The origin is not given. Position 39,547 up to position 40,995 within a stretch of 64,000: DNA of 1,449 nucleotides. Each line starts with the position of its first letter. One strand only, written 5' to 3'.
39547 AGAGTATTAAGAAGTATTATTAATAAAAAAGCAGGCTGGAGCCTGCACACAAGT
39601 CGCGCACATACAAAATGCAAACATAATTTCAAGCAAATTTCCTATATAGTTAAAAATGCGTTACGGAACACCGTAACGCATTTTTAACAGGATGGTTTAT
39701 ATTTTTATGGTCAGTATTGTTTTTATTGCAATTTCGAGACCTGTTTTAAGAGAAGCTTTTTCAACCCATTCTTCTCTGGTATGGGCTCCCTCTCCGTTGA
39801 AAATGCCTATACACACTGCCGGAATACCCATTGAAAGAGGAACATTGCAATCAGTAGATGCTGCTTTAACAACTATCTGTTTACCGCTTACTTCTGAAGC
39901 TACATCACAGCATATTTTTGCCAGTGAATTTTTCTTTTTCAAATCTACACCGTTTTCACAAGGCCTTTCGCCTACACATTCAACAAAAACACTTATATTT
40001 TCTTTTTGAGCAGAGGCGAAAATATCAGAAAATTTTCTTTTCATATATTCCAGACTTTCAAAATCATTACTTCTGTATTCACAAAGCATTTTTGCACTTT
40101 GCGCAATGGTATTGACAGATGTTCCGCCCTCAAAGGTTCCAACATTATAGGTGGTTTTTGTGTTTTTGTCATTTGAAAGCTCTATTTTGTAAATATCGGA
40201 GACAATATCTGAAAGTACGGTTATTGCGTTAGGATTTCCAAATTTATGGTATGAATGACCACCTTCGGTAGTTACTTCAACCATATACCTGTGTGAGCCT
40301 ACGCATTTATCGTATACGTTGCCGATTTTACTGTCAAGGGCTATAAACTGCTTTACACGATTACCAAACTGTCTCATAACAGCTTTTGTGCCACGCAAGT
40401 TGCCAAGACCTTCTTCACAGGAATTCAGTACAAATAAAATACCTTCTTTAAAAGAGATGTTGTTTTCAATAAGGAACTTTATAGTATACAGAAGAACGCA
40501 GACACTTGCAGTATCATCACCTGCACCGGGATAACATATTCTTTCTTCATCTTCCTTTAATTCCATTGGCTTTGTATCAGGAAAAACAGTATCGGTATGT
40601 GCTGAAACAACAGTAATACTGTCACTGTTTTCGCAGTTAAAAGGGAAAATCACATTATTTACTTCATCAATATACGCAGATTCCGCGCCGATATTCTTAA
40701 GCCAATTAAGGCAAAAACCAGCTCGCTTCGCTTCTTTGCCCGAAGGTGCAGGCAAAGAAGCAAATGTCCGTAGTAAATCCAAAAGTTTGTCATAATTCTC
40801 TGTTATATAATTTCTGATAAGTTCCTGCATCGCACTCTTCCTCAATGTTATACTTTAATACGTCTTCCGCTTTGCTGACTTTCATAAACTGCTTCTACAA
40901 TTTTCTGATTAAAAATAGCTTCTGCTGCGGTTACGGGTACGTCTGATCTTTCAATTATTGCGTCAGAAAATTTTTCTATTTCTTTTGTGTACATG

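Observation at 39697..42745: Tightly coupled PIG-L deacetylase, Gfo/Idh/MocA dehydrogenase and M20 deacylase operon inside a lyase/GH locus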

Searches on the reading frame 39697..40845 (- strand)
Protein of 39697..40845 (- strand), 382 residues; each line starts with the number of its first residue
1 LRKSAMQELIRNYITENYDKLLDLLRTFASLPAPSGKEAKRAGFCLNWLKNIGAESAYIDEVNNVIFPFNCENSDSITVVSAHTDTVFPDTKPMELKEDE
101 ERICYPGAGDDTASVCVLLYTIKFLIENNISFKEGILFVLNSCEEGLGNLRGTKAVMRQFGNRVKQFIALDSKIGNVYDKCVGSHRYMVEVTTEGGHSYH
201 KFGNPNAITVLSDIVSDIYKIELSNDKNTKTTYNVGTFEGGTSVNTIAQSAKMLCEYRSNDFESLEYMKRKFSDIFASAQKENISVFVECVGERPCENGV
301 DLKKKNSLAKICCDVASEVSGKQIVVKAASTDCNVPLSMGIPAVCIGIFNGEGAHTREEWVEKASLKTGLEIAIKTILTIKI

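Call 4: search_protein_families(library=pfam, proteins=[window:39697-40845:-])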
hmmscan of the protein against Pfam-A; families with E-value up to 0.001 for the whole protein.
window:39697-40845:- (382 aa): 3 families
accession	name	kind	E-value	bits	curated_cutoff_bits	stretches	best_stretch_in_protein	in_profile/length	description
PF01546.33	Peptidase_M20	-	1.3e-16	61.5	24.6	1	80-377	2-204/206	Peptidase family M20/M25/M40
PF07687.19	M20_dimer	-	1.2e-11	44.9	21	1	183-282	5-105/107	Peptidase dimerisation domain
PF04389.22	Peptidase_M28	-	2.6e-10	40.8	21.3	1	64-172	1-94/193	Peptidase family M28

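Call 10: search_protein_families(library=ncbifam, proteins=[window:39697-40830:-], max_evalue=0.01)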
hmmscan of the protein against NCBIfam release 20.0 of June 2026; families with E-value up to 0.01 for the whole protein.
window:39697-40830:- (377 aa): 36 families (the best 25 are shown)
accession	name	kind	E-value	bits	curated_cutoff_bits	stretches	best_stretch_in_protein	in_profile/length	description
TIGR01900.1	dapE-gram_pos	equivalog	5.5e-23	81.4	304.2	1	15-367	4-345/351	succinyl-diaminopimelate desuccinylase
TIGR01910.1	DapE-ArgE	subfamily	5.1e-20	72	217.6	1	19-362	3-368/373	ArgE/DapE family deacylase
NF005602.0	PRK07338.1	equivalog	3.1e-18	65.5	357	1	73-363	97-387/409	hydrolase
NF004788.0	PRK06133.1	subfamily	2.5e-14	53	349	1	44-365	77-403/417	glutamate carboxypeptidase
TIGR01892.1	AcOrn-deacetyl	equivalog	5.4e-13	48.7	297.7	1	70-367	59-360/365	acetylornithine deacetylase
TIGR01883.1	PepT-like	hypoth_equivalog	1.7e-11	43.8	274.25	1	68-362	61-350/361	peptidase T-like protein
NF006365.0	PRK08588.1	subfamily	6e-11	42.3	289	1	71-366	65-371/383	succinyl-diaminopimelate desuccinylase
TIGR01902.1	dapE-lys-deAc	subfamily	7.4e-11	41.9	163.1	1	19-371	2-333/340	N-acetyl-ornithine/N-acetyl-lysine deacetylase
NF009555.0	PRK13004.1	equivalog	9e-11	41.3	321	1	5-298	6-304/399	YgeY family selenium metabolism-linked hydrolase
NF005710.0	PRK07522.1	subfamily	2.4e-10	40.1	412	1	70-367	69-380/391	acetylornithine deacetylase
NF009557.0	PRK13009.1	equivalog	1.5e-09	37.5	284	1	32-364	21-363/377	succinyl-diaminopimelate desuccinylase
TIGR01891.1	amidohydrolases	subfamily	5.4e-09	35.6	153.75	1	181-288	174-283/366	amidohydrolase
NF006771.0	PRK09290.1-5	subfamily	6.3e-08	31.5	399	1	173-375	209-409/413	allantoate amidohydrolase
NF003474.0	PRK05111.1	equivalog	1.4e-07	30.8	460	1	73-370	75-375/383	acetylornithine deacetylase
TIGR03526.1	selenium_YgeY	hypoth_equivalog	1.8e-07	30.3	321.5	1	11-266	10-272/395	YgeY family selenium metabolism-linked hydrolase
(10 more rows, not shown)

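Call 13: search_solved_structures(query=window:39697-40830:-, max_evalue=0.001)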
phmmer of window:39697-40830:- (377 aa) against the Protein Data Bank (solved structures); distinct sequences matched with E-value up to 0.001: 5.
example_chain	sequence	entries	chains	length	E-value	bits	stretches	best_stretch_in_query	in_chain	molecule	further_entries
7ljh_A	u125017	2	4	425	7.5e-48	166.6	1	9-363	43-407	Poly(Aspartic acid) hydrolase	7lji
3rza_A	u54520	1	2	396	9.2e-11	44.6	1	74-361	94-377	tripeptidase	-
3gb0_A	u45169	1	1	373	2.2e-10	43.3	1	68-369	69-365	Peptidase T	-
3tx8_A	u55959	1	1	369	7.6e-09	38.3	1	19-355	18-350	Succinyl-diaminopimelate desuccinylase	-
3ct9_A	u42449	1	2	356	1.9e-06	30.4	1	16-263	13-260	Acetylornithine deacetylase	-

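Call 33: find_homologous_proteins(query=window:39697-40830:-)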
Query window:39697-40830:- (377 aa): 7597 proteins with E <= 0.001 among 8000 candidates; the best 120 are listed.
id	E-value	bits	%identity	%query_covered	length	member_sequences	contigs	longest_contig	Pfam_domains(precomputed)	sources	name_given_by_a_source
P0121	2.3e-251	851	100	100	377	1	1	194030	PF01546.34,PF04389.23,PF07687.20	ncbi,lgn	-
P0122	2.6e-189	647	74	99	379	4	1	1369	PF01546.34,PF04389.23,PF07687.20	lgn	-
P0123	2.6e-152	525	60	99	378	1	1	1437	PF01546.34,PF04389.23,PF07687.20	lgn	-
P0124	2.2e-146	506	58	100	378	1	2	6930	PF01546.34,PF04389.23,PF07687.20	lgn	-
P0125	4.3e-145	501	58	98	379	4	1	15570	PF01546.34,PF04389.23,PF07687.20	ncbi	-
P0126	4.8e-144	498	57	98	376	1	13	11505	PF01546.34,PF04389.23,PF07687.20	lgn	-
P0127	4.9e-144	498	57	98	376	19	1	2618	PF01546.34,PF04389.23,PF07687.20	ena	-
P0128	6.8e-144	497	57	98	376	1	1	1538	PF01546.34,PF04389.23,PF07687.20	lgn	-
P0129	1.3e-143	496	57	98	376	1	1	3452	PF01546.34,PF04389.23,PF07687.20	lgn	-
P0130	1.7e-143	496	57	98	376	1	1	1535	PF01546.34,PF04389.23,PF07687.20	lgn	-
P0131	2.7e-143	495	58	99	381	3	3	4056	PF01546.34,PF04389.23,PF07687.20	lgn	-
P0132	3.0e-143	495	58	99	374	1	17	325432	PF01546.34,PF04389.23,PF07687.20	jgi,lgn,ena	-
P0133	5.4e-143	494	57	98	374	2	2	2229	PF01546.34,PF04389.23,PF07687.20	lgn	-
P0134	1.0e-142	494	57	99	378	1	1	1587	PF01546.34,PF04389.23,PF07687.20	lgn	-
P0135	1.6e-142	493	59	97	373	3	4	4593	PF01546.34,PF04389.23,PF07687.20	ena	-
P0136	2.4e-142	492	58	97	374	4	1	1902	PF01546.34,PF04389.23,PF07687.20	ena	-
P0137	6.5e-142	491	58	99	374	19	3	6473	PF01546.34,PF04389.23,PF07687.20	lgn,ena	-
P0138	1.1e-141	490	58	99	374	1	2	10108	PF01546.34,PF04389.23,PF07687.20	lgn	-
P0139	1.2e-141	490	57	98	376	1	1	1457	PF01546.34,PF04389.23,PF07687.20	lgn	-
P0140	1.7e-141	490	59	97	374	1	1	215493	PF01546.34,PF04389.23,PF07687.20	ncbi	-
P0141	2.3e-141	489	58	98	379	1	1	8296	PF01546.34,PF04389.23,PF07687.20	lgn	-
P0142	3.0e-141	489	57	98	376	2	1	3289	PF01546.34,PF04389.23,PF07687.20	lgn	-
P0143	1.1e-140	487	56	98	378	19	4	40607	PF01546.34,PF04389.23,PF07687.20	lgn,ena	-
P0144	2.3e-140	486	57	99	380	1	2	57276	PF01546.34,PF04389.23,PF07687.20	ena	-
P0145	2.8e-140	486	59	97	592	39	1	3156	PF01546.34,PF04389.23,PF07687.20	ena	-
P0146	3.8e-140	485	57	97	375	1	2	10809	PF01546.34,PF04389.23,PF07687.20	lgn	-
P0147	4.7e-140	485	58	97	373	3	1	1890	PF01546.34,PF04389.23,PF07687.20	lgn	-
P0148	6.5e-140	484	57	98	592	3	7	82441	PF01546.34,PF04389.23,PF07687.20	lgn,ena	-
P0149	6.9e-140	484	57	98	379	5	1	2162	PF01546.34,PF04389.23,PF07687.20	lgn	-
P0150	8.2e-140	484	56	99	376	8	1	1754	PF01546.34,PF04389.23,PF07687.20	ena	-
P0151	1.1e-139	484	57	98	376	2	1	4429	PF01546.34,PF04389.23,PF07687.20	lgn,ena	-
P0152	1.5e-139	483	56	97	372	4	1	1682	PF01546.34,PF04389.23,PF07687.20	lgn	-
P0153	1.5e-139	483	57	99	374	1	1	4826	PF01546.34,PF04389.23,PF07687.20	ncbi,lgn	-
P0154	1.9e-139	483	57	98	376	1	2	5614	PF01546.34,PF04389.23,PF07687.20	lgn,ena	-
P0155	6.2e-139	481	58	98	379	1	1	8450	PF01546.34,PF04389.23,PF07687.20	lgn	-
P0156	1.1e-138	480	56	98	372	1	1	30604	PF01546.34,PF04389.23,PF07687.20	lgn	-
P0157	1.3e-138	480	57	98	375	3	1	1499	PF01546.34,PF04389.23,PF07687.20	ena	-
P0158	1.4e-138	480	58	97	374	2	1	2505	PF01546.34,PF04389.23,PF07687.20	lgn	-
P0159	1.5e-138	480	59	98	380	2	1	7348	PF01546.34,PF04389.23,PF07687.20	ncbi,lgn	-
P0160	1.7e-138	480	57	99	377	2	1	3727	PF01546.34,PF04389.23,PF07687.20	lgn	-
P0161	5.8e-138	478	56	98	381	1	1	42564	PF01546.34,PF04389.23,PF07687.20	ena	-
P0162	9.3e-138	477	56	98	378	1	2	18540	PF01546.34,PF04389.23,PF07687.20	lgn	-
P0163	9.6e-138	477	54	99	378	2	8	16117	PF01546.34,PF04389.23,PF07687.20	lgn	-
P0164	1.0e-137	477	57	98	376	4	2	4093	PF01546.34,PF04389.23,PF07687.20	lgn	-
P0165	1.3e-137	477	57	98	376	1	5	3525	PF01546.34,PF04389.23,PF07687.20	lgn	-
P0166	1.4e-137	477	57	97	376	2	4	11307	PF01546.34,PF04389.23,PF07687.20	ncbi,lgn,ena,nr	ncbi:MAG: M20/M25/M40 family metallo-hydrolase [Clostridia bacterium]|nr:M20/M25/M40 family metallo-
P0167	1.6e-137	477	58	99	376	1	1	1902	PF01546.34,PF04389.23,PF07687.20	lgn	-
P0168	1.7e-137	476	55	99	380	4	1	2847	PF01546.34,PF04389.23,PF07687.20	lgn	-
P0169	3.6e-137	475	55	99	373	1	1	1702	PF01546.34,PF04389.23,PF07687.20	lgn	-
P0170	4.3e-137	475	57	98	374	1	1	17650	PF01546.34,PF04389.23,PF07687.20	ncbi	-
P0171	6.3e-137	475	55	98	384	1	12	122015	PF01546.34,PF04389.23,PF07687.20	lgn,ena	-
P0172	7.9e-137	474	55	98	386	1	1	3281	PF01546.34,PF04389.23,PF07687.20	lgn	-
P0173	9.9e-137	474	55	99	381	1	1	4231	PF01546.34,PF07687.20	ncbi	-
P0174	1.3e-136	473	55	99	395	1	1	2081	PF01546.34,PF04389.23,PF07687.20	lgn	-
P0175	1.3e-136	473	55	99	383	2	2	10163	PF01546.34,PF04389.23,PF07687.20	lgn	-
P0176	3.1e-136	472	55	99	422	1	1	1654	PF01546.34,PF04389.23,PF07687.20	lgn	-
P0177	4.3e-136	472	55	98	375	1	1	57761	PF01546.34,PF04389.23,PF07687.20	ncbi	-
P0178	6.4e-136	471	55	98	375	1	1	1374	PF01546.34,PF04389.23,PF07687.20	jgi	jgi:acetylornithine deacetylase/succinyl-diaminopimelate desuccinylase-like protein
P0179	8.0e-136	471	56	98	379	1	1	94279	PF01546.34,PF04389.23,PF07687.20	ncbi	-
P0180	9.8e-136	471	56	98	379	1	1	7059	PF01546.34,PF04389.23,PF07687.20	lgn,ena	-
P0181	9.9e-136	471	57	99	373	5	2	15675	PF01546.34,PF04389.23,PF07687.20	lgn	-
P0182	1.3e-135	470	54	98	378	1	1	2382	PF01546.34,PF04389.23,PF07687.20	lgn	-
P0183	1.3e-135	470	58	98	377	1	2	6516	PF01546.34,PF04389.23,PF07687.20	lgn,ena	-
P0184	2.2e-135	469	56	98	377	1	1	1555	PF01546.34,PF04389.23,PF07687.20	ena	-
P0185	2.2e-135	469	53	98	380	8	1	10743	PF01546.34,PF04389.23,PF07687.20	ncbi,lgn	-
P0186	3.0e-135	469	57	99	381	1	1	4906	PF01546.34,PF04389.23,PF07687.20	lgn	-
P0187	3.1e-135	469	57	99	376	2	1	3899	PF01546.34,PF04389.23,PF07687.20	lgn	-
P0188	3.6e-135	469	55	99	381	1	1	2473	PF01546.34,PF07687.20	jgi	jgi:acetylornithine deacetylase/succinyl-diaminopimelate desuccinylase-like protein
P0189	4.3e-135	468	57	97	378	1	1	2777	PF01546.34,PF04389.23,PF07687.20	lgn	-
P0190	4.7e-135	468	55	99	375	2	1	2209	PF01546.34,PF04389.23,PF07687.20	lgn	-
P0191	5.0e-135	468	55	99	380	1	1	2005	PF01546.34,PF04389.23,PF07687.20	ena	-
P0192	5.6e-135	468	56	98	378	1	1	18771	PF01546.34,PF04389.23,PF07687.20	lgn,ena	-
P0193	7.3e-135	468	56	98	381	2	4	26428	PF01546.34,PF04389.23,PF07687.20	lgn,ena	-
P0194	8.3e-135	468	55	98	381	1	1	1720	PF01546.34,PF04389.23,PF07687.20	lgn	-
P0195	8.9e-135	467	55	98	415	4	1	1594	PF01546.34,PF04389.23,PF07687.20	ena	-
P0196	9.5e-135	467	57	98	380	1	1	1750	PF01546.34,PF04389.23,PF07687.20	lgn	-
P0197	1.0e-134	467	55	99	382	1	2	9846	PF01546.34,PF04389.23,PF07687.20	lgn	-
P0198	1.9e-134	466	56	99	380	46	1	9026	PF01546.34,PF04389.23,PF07687.20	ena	-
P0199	2.3e-134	466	56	98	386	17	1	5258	PF01546.34,PF04389.23,PF07687.20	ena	-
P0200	2.6e-134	466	56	98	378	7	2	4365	PF01546.34,PF04389.23,PF07687.20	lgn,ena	-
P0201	2.8e-134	466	53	99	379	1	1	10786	PF01546.34,PF04389.23,PF07687.20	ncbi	-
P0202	4.1e-134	465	55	99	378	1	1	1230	PF01546.34,PF04389.23,PF07687.20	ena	-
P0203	5.2e-134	465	56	96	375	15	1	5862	PF01546.34,PF04389.23,PF07687.20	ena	-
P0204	5.4e-134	465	56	98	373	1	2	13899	PF01546.34,PF04389.23,PF07687.20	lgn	-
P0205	6.6e-134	465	56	99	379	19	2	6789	PF01546.34,PF04389.23,PF07687.20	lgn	-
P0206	7.0e-134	464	56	96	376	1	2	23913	PF01546.34,PF04389.23,PF07687.20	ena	-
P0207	7.1e-134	464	54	98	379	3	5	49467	PF01546.34,PF04389.23,PF07687.20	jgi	-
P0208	7.1e-134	464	55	98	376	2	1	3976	PF01546.34,PF04389.23,PF07687.20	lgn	-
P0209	7.8e-134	464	56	98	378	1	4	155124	PF01546.34,PF04389.23,PF07687.20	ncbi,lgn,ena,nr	ncbi:MAG: M20/M25/M40 family metallo-hydrolase [Lachnospiraceae bacterium]|nr:M20/M25/M40 family met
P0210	1.2e-133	464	55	99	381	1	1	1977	PF01546.34,PF04389.23,PF07687.20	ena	-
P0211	1.3e-133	464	54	98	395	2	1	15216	PF01546.34,PF04389.23,PF07687.20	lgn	-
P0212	1.5e-133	463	55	99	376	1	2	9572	PF01546.34,PF04389.23,PF07687.20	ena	-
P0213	1.5e-133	463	54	98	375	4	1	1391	PF01546.34,PF04389.23,PF07687.20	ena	-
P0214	1.5e-133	463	57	99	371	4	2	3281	PF01546.34,PF04389.23,PF07687.20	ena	-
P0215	1.6e-133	463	56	98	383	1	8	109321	PF01546.34,PF04389.23,PF07687.20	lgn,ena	-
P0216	1.7e-133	463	54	99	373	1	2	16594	PF01546.34,PF04389.23,PF07687.20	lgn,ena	-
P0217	1.8e-133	463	56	98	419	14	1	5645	PF01546.34,PF04389.23,PF07687.20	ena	-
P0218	1.8e-133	463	56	96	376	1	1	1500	PF01546.34,PF04389.23,PF07687.20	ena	-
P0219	1.9e-133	463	57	98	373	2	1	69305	PF01546.34,PF04389.23,PF07687.20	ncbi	-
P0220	2.2e-133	463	55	98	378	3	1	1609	PF01546.34,PF04389.23,PF07687.20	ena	-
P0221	2.6e-133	463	53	98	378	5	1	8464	PF01546.34,PF04389.23,PF07687.20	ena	-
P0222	2.8e-133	463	57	99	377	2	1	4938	PF01546.34,PF04389.23,PF07687.20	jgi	-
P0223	3.0e-133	462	55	99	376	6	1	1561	PF01546.34,PF04389.23,PF07687.20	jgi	jgi:acetylornithine deacetylase/succinyl-diaminopimelate desuccinylase-like protein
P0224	3.0e-133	462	56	98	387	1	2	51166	PF01546.34,PF04389.23,PF07687.20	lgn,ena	-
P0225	3.2e-133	462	55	99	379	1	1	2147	PF01546.34,PF04389.23,PF07687.20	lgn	-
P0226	3.3e-133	462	54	98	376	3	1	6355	PF01546.34,PF04389.23,PF07687.20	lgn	-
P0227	3.4e-133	462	55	96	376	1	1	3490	PF01546.34,PF04389.23,PF07687.20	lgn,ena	-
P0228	3.4e-133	462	54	99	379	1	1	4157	PF01546.34,PF04389.23,PF07687.20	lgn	-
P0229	4.0e-133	462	55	98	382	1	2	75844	PF01546.34,PF04389.23,PF07687.20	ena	-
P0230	4.8e-133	462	56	99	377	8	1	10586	PF01546.34,PF04389.23,PF07687.20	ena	-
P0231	5.6e-133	462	56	98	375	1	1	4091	PF01546.34,PF04389.23,PF07687.20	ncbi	-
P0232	5.8e-133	461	56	99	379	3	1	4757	PF01546.34,PF04389.23,PF07687.20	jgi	-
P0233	6.4e-133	461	55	98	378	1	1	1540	PF01546.34,PF04389.23,PF07687.20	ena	-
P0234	6.6e-133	461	55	96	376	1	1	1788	PF01546.34,PF04389.23,PF07687.20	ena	-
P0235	7.9e-133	461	56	99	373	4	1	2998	PF01546.34,PF04389.23,PF07687.20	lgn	-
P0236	8.4e-133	461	55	97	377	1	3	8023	PF01546.34,PF04389.23,PF07687.20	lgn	-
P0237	8.9e-133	461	55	99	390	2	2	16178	PF01546.34,PF04389.23,PF07687.20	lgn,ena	-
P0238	9.1e-133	461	53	98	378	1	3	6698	PF01546.34,PF04389.23,PF07687.20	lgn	-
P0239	9.7e-133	461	56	97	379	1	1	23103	PF01546.34,PF04389.23,PF07687.20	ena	-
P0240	9.8e-133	461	55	99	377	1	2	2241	PF01546.34,PF04389.23,PF07687.20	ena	-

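Call 34: find_encoding_contigs(protein=P0140, flank=6000, max_places=2)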
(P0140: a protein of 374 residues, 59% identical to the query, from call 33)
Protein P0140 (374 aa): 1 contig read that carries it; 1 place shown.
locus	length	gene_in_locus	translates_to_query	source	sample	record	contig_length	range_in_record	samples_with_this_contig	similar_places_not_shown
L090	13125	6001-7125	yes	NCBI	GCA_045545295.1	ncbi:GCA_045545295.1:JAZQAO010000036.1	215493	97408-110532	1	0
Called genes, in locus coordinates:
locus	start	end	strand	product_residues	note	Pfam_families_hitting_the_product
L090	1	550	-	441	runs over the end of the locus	PF01946:Thi4 (weak), PF00070:Pyr_redox (faint), PF00890:FAD_binding_2 (faint), PF01134:GIDA (weak), PF01266:DAO (weak), PF07992:Pyr_redox_2 (faint), PF12831:FAD_oxidored, PF13450:NAD_binding_8 (weak)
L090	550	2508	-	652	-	PF18952:DUF5696 (weak), PF19773:DUF6259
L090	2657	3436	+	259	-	PF10114:PocR, PF12833:HTH_18, PF00165:HTH_AraC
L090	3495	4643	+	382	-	PF02595:Gly_kinase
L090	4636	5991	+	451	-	PF00209:SNF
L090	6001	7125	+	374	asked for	PF04389:Peptidase_M28, PF01546:Peptidase_M20, PF07687:M20_dimer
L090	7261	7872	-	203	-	-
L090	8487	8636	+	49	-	PF00471:Ribosomal_L33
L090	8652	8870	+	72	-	PF00584:SecE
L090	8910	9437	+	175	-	PF02357:NusG, PF00467:KOW (weak)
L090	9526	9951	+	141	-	PF03946:Ribosomal_L11_N, PF00298:Ribosomal_L11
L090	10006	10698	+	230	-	PF00687:Ribosomal_L1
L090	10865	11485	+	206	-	PF00466:Ribosomal_L10, PF27436:RL10_C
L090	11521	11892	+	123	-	PF16320:Ribosomal_L12_N, PF00542:Ribosomal_L12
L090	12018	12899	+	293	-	PF01430:HSP33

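Call 35: find_encoding_contigs(protein=P0209, flank=6000, max_places=2)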
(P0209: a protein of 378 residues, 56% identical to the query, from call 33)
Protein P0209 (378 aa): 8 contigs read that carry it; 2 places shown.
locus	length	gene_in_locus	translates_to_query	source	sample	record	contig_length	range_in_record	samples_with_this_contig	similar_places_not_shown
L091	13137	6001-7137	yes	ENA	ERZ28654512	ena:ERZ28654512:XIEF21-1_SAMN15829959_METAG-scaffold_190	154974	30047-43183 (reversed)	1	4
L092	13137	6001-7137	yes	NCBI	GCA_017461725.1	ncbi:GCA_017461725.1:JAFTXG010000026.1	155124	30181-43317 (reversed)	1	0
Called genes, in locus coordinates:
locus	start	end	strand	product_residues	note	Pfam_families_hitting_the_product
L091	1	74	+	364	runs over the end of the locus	PF14607:GxDLY, PF13472:Lipase_GDSL_2, PF14606:Lipase_GDSL_3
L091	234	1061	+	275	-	PF03372:Exo_endo_phos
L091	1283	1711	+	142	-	PF01475:FUR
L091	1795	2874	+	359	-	PF01297:ZnuA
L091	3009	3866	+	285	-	PF00005:ABC_tran, PF02463:SMC_N (faint), PF13304:AAA_21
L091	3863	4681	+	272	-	PF00950:ABC-3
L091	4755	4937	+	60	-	PF06107:DUF951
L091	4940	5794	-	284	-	PF00126:HTH_1, PF03466:LysR_substrate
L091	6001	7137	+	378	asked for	PF04389:Peptidase_M28, PF01546:Peptidase_M20, PF07687:M20_dimer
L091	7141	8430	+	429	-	PF09587:PGA_cap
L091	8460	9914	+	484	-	PF00206:Lyase_1, PF10415:FumaraseC_C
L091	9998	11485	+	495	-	PF00753:Lactamase_B, PF03009:GDPD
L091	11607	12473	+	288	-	PF04015:DUF362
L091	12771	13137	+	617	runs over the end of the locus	PF09820:AAA-ATPase_like, PF08011:PDDEXK_9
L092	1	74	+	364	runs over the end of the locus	PF14607:GxDLY, PF13472:Lipase_GDSL_2, PF14606:Lipase_GDSL_3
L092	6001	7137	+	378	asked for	PF04389:Peptidase_M28, PF01546:Peptidase_M20, PF07687:M20_dimer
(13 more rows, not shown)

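Call 36: find_encoding_contigs(protein=P0215, flank=6000, max_places=2)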
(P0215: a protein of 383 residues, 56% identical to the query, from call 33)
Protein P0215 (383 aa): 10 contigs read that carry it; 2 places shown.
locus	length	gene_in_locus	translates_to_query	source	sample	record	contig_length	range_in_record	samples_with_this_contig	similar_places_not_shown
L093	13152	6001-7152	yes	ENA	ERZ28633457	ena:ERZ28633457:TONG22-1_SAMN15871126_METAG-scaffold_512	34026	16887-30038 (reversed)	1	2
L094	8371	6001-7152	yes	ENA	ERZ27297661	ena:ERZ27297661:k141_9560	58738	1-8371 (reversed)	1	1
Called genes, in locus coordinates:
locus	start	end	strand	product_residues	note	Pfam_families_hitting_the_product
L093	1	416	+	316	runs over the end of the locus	PF00561:Abhydrolase_1 (weak), PF02129:Peptidase_S15 (faint), PF12697:Abhydrolase_6 (faint), PF20434:BD-FAE (faint), PF00326:Peptidase_S9, PF01738:DLH (faint), PF03959:FSH1 (weak), PF12146:Hydrolase_4 (weak)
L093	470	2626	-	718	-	PF13306:LRR_5 (weak), PF13855:LRR_8 (faint), PF13306:LRR_5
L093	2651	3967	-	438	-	-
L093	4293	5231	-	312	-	PF00480:ROK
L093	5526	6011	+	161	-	PF06908:YpsA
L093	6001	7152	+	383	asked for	PF04389:Peptidase_M28, PF01546:Peptidase_M20, PF07687:M20_dimer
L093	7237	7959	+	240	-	-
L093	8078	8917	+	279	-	PF00456:Transketolase_N, PF13292:DXP_synthase_N, PF00676:E1_dh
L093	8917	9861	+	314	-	PF02779:Transket_pyr, PF22613:Transketolase_C_1, PF02780:Transketolase_C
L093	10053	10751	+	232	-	PF00696:AA_kinase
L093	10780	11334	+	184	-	PF01765:RRF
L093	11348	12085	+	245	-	PF01255:Prenyltransf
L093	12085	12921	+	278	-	PF01148:CTP_transf_1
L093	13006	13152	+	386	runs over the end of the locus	PF02670:DXP_reductoisom, PF08436:DXP_redisom_C, PF13288:DXPR_C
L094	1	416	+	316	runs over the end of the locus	PF00561:Abhydrolase_1 (weak), PF02129:Peptidase_S15 (faint), PF12697:Abhydrolase_6 (faint), PF20434:BD-FAE (faint), PF00326:Peptidase_S9, PF01738:DLH (faint), PF03959:FSH1 (weak), PF12146:Hydrolase_4 (weak)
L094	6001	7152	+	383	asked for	PF04389:Peptidase_M28, PF01546:Peptidase_M20, PF07687:M20_dimer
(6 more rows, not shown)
